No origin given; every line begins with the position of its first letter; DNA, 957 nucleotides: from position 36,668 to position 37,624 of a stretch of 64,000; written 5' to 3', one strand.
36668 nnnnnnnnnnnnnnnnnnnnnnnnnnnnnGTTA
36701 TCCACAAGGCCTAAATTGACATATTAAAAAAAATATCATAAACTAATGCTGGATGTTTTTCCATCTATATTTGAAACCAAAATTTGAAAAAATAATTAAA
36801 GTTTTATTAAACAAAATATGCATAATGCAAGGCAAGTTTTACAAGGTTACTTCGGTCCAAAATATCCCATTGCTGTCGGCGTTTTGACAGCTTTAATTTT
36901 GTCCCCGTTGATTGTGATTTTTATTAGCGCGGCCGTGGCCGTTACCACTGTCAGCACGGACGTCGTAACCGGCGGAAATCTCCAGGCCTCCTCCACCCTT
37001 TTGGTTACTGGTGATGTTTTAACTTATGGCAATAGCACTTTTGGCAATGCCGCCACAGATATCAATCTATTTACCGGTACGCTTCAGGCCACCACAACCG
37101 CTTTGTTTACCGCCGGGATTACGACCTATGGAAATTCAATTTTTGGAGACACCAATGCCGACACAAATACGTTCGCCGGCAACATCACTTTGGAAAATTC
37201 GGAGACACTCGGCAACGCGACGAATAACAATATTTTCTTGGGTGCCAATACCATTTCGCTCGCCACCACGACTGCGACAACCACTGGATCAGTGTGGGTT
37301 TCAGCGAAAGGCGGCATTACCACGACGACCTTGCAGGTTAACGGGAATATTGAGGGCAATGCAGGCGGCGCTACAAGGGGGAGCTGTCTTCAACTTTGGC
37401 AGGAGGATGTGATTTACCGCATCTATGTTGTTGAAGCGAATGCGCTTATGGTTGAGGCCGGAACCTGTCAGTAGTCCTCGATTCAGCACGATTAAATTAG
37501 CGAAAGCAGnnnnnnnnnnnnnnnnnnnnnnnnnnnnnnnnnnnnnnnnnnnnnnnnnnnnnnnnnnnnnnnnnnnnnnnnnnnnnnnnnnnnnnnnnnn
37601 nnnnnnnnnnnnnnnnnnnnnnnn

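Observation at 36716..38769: Strong promoter followed by two repeat-rich putative surface proteins immediately downstream of the glycan locus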

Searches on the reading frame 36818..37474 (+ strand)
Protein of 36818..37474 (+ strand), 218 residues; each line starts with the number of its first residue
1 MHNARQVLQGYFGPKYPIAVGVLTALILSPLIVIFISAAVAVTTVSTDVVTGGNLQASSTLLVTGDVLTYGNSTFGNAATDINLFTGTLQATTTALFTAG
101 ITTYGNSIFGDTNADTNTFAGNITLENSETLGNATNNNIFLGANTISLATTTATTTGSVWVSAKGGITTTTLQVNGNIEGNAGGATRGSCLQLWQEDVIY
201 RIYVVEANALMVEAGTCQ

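Call 3: search_protein_families(library=pfam, proteins=[window:36818-37474:+], max_evalue=1)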
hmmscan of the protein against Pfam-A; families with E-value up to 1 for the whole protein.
window:36818-37474:+ (218 aa): 0 families

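Call 6: search_solved_structures(query=window:36818-37474:+, max_evalue=10, show_alignments=2)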
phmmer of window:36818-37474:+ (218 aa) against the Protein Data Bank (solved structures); distinct sequences matched with E-value up to 10: 0.

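Call 7: search_protein_families(library=ncbifam, proteins=[window:36818-37474:+], max_evalue=10)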
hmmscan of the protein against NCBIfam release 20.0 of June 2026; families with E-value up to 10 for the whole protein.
window:36818-37474:+ (218 aa): 0 families

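Call 9: find_homologous_proteins(query=window:36818-37474:+, max_evalue=0.001)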
Query window:36818-37474:+ (218 aa): 63 proteins with E <= 0.001 among 2366 candidates.
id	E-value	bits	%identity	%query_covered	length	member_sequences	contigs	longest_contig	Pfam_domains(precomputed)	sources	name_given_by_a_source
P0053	7.4e-114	396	89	100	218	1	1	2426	-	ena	-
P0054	1.4e-111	389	91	96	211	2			-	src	-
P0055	3.7e-105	368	99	85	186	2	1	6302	-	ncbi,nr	ncbi:MAG: hypothetical protein U1C57_00080 [Candidatus Doudnabacteria bacterium]|nr:hypothetical pro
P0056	1.1e-75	272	69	100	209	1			-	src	-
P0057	2.6e-74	267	66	100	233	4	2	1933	-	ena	-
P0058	2.0e-50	189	50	88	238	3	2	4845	-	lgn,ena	-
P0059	8.3e-50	187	48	94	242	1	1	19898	-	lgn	-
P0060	5.5e-49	184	47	100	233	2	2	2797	-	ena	-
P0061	5.7e-35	139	69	36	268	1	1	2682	-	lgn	-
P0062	2.6e-34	137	68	36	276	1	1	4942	-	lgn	-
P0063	9.9e-34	135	67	36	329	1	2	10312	-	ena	-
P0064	3.1e-32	130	53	55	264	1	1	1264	-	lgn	-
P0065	4.5e-31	126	46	47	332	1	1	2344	-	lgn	-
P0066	4.6e-29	119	60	41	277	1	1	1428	-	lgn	-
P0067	1.2e-25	108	36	90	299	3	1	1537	-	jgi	-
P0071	9.6e-23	99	51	48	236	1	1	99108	-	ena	-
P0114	7.0e-5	41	61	28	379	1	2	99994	-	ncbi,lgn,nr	ncbi:MAG: hypothetical protein HYT39_02960 [Candidatus Sungbacteria bacterium]|nr:hypothetical prote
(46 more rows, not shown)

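Call 27: predict_structure(alignment_id=A1)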
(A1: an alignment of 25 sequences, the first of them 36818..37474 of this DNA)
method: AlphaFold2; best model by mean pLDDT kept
length: 218 residues; sequences in the alignment: 25
mean_pLDDT: 70.9   pTM: 0.41
mean pLDDT of the five models: 70.9, 70.8, 64.6, 55.5, 54.6
residues with pLDDT >= 90: 4; 70-90: 120; 50-70: 90; < 50: 4
segments of 3 or more residues with pLDDT < 50: none
pLDDT, mean of each block of 10 residues (from residue 1): 57 64 82 70 54 73 80 68 65 65 73 65 80 76 76 65 71 65 61 85 81 86
secondary structure, 60 per line:
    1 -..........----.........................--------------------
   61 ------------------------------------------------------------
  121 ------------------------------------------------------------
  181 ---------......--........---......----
elements in order: H2-11 H16-40 E190-195 E198-205 E209-214

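Call 66: find_encoding_contigs(protein=P0059, flank=7000, max_places=2)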
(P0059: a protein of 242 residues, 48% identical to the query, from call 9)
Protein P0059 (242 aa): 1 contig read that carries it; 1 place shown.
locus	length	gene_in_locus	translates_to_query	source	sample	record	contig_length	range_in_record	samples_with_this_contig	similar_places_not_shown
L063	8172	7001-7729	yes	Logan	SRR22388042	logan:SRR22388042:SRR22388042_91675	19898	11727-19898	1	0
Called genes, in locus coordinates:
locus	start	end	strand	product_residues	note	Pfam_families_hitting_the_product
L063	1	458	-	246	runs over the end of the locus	PF13489:Methyltransf_23, PF07021:MetW, PF13649:Methyltransf_25, PF13847:Methyltransf_31, PF08241:Methyltransf_11, PF08242:Methyltransf_12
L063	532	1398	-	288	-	PF03102:NeuB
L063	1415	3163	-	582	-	PF02463:SMC_N (faint), PF00005:ABC_tran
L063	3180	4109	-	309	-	PF01370:Epimerase, PF04321:RmlD_sub_bind (weak), PF16363:GDP_Man_Dehyd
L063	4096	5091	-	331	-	PF01370:Epimerase, PF04321:RmlD_sub_bind (weak), PF16363:GDP_Man_Dehyd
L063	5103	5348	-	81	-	PF12728:HTH_17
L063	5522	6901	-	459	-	PF13727:CoA_binding_3 (weak), PF02397:Bac_transf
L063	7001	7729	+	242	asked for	-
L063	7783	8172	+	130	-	?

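Call 67: find_encoding_contigs(protein=P0071, flank=7000, max_places=2)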
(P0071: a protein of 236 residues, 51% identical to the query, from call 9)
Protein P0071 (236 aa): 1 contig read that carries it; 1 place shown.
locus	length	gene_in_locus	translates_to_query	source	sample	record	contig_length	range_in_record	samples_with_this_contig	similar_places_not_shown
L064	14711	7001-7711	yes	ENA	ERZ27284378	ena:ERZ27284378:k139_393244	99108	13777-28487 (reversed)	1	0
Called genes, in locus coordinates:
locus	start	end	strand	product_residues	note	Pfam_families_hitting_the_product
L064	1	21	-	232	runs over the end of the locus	PF01797:Y1_Tnp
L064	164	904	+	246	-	-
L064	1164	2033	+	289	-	PF00483:NTP_transferase, PF12804:NTP_transf_3 (weak)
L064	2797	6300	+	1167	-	PF01471:PG_binding_1 (weak)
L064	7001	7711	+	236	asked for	-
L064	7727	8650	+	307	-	PF01471:PG_binding_1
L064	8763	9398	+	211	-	PF01797:Y1_Tnp (weak)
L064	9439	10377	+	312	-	PF01471:PG_binding_1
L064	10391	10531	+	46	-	-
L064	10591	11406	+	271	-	PF13424:TPR_12 (faint), PF13431:TPR_17 (faint), PF13428:TPR_14 (faint), PF13414:TPR_11 (faint), PF23914:TPR_CcmH_CycH (weak), PF00515:TPR_1 (weak), PF07719:TPR_2 (weak)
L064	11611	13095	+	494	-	PF00932:LTD, PF18911:PKD_4, PF00801:PKD, PF00932:LTD (weak)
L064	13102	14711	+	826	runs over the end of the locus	PF13439:Glyco_transf_4 (faint), PF13579:Glyco_trans_4_4 (faint), PF20706:GT4-conflict, PF00534:Glycos_transf_1, PF13692:Glyco_trans_1_4, PF13524:Glyco_trans_1_2, PF00534:Glycos_transf_1, PF13692:Glyco_trans_1_4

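Call 68: find_encoding_contigs(protein=P0114, flank=7000, max_places=2)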
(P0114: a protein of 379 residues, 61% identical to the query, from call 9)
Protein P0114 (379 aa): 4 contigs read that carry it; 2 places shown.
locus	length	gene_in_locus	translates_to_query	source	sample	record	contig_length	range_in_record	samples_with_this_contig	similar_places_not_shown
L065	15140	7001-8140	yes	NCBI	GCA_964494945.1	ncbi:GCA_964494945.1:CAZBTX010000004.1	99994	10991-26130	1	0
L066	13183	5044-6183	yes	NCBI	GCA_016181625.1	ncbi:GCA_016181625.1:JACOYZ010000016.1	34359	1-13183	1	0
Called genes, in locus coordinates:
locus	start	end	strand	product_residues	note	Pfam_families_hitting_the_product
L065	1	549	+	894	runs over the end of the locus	PF02861:Clp_N, PF23569:NBD_SMAX1, PF00004:AAA, PF17871:AAA_lid_9, PF00004:AAA, PF07724:AAA_2, PF07728:AAA_5, PF10431:ClpB_D2-small, +6 more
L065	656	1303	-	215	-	-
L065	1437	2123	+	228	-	PF08220:HTH_DeoR (weak)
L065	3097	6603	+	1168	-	PF01471:PG_binding_1 (weak)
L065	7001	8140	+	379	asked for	-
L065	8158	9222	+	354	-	-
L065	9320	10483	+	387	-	PF01471:PG_binding_1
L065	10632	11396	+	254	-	PF07719:TPR_2 (faint)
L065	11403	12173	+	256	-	PF07021:MetW (weak), PF13489:Methyltransf_23, PF01209:Ubie_methyltran, PF13649:Methyltransf_25, PF13847:Methyltransf_31, PF08241:Methyltransf_11, PF08242:Methyltransf_12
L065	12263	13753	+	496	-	PF00932:LTD, PF00801:PKD, PF18911:PKD_4, PF00932:LTD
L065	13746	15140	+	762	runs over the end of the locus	PF13439:Glyco_transf_4, PF13579:Glyco_trans_4_4, PF00534:Glycos_transf_1, PF13692:Glyco_trans_1_4, PF13439:Glyco_transf_4, PF13579:Glyco_trans_4_4, PF00534:Glycos_transf_1, PF13692:Glyco_trans_1_4, +3 more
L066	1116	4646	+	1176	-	PF01471:PG_binding_1 (weak)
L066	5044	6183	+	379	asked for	-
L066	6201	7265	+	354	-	-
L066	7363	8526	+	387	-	PF01471:PG_binding_1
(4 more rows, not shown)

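Call 76: search_protein_families(library=pfam, proteins=[L064:7727-8650:+, L065:8158-9222:+, L065:9320-10483:+, L064:9439-10377:+], max_evalue=0.01)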
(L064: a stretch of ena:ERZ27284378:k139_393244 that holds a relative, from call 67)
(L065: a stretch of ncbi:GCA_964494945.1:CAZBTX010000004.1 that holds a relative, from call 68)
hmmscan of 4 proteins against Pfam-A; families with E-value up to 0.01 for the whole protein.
L064:7727-8650:+ (307 aa): 1 family
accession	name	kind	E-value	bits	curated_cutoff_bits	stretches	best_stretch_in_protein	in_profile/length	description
PF01471.23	PG_binding_1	-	1.2e-12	48.2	23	1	193-251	1-57/57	Putative peptidoglycan binding domain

L065:8158-9222:+ (354 aa): 2 families
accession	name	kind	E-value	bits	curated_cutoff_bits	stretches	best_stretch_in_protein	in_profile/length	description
PF01471.23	PG_binding_1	-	6.9e-21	74.6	23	2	193-250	2-57/57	Putative peptidoglycan binding domain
PF09374.15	PG_binding_3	-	1.2e-05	25.9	24.6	0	196-230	3-33/76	Predicted Peptidoglycan domain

L065:9320-10483:+ (387 aa): 1 family
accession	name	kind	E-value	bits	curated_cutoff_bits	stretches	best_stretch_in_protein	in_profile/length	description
PF01471.23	PG_binding_1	-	4.8e-10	39.9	23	1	33-90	2-56/57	Putative peptidoglycan binding domain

L064:9439-10377:+ (312 aa): 1 family
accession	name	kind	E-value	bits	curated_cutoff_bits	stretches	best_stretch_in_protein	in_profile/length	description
PF01471.23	PG_binding_1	-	1.9e-08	34.8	23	1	37-87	2-51/57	Putative peptidoglycan binding domain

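Call 84: fold_search(model_id=the predicted structure, library=pdb)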
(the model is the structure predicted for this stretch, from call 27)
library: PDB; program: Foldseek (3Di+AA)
matches with E <= 10: 225; with E <= 0.001: 0
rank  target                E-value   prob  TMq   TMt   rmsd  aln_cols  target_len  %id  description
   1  2v5i                  9.7e-01  0.44  0.13  0.06  11.7        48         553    8  Structure of the receptor-binding protein of bacteriophage Det7: a podoviral tailspike in a myovirus (released 2008-02-19)
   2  9a3y_B                1.4e+00  0.30  0.11  0.17   6.9        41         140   12  Predicted model of tissue transglutaminase 2 (TG2) in complex with plasma fibronectin type I modules 7, 8 and 9 (FNI7- (released 2024-02-02)
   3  9a3z_B                1.8e+00  0.25  0.11  0.09   6.9        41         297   12  A predicted model of tissue transglutaminase 2 (TG2) in complex with plasma fibronectin's gelatin binding domain (FNI6 (released 2024-02-02)
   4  2r92_A                1.9e+00  0.25  0.14  0.03   6.4        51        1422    6  Elongation complex of RNA polymerase II with artificial RdRP scaffold (released 2007-11-27)
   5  9h4q_U                2.0e+00  0.38  0.11  0.33   4.2        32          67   12  Cryo-EM structure of the SEAC wing - EGOC (released 2025-11-05)
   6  4bmz_B                2.6e+00  0.57  0.11  0.10   1.1        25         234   12  Structure of futalosine hydrolase mutant of Helicobacter pylori strain 26695 (released 2013-09-11)
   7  3ic9_C                2.6e+00  0.38  0.11  0.05   1.6        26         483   19  The structure of dihydrolipoamide dehydrogenase from Colwellia psychrerythraea 34H. (released 2009-07-28)
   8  1clw                  2.6e+00  0.23  0.13  0.06  10.6        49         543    8  TAILSPIKE PROTEIN FROM PHAGE P22, V331A MUTANT (released 1999-11-05)
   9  3ejh_A                2.6e+00  0.21  0.12  0.25   6.9        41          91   12  Crystal Structure of the Fibronectin 8-9FnI Domain Pair in Complex with a Type-I Collagen Peptide (released 2009-02-03)
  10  4d7e_A                2.8e+00  0.33  0.11  0.06   2.1        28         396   21  An unprecedented NADPH domain conformation in Lysine Monooxygenase NbtG from Nocardia farcinica (released 2015-04-01)
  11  3gxe_B                2.8e+00  0.28  0.12  0.25   2.8        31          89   13  Complex of a Low Affinity Collagen Site with the Fibronectin 8-9FnI Domain Pair (released 2010-04-07)
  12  2jra_MODEL_1_A        2.8e+00  0.08  0.12  0.33  18.6        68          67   18  A novel domain-swapped solution NMR structure of protein RPA2121 from Rhodopseudomonas palustris. Northeast St (released 2007-07-03)
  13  6o5b_I                3.0e+00  0.51  0.12  0.27   2.0        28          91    4  Monomer of a cation channel (released 2019-05-22)
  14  1jnr_B                3.0e+00  0.20  0.13  0.18   5.3        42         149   12  Structure of adenylylsulfate reductase from the hyperthermophilic Archaeoglobus fulgidus at 1.6 resolution (released 2002-02-27)
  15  6k7x_C                3.2e+00  0.47  0.12  0.09   2.0        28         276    4  Human MCU-EMRE complex (released 2020-09-09)
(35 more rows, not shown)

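Call 94: search_protein_families(library=phrogs, proteins=[window:36818-37474:+, L064:7001-7711:+], max_evalue=1)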
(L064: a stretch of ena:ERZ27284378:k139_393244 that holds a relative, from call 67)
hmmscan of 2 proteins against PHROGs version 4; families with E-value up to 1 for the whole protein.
window:36818-37474:+ (218 aa): 1 family
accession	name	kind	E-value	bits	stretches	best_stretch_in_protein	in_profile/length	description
phrog_5552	-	moron, auxiliary metabolic gene and host takeover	0.75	10.5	0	25-78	64-116/162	membrane protein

L064:7001-7711:+ (236 aa): 2 families
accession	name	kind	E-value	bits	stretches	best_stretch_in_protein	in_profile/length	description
phrog_31876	-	unknown function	0.22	12.3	0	62-78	28-44/54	-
phrog_11338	-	tail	0.24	11.3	1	17-134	207-323/380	tail fiber protein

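Call 96: search_solved_structures(query=A1, max_evalue=10, show_alignments=2)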
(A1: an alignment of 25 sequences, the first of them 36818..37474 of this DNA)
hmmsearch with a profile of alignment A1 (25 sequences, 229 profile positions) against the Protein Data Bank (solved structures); distinct sequences matched with E-value up to 10: 0.
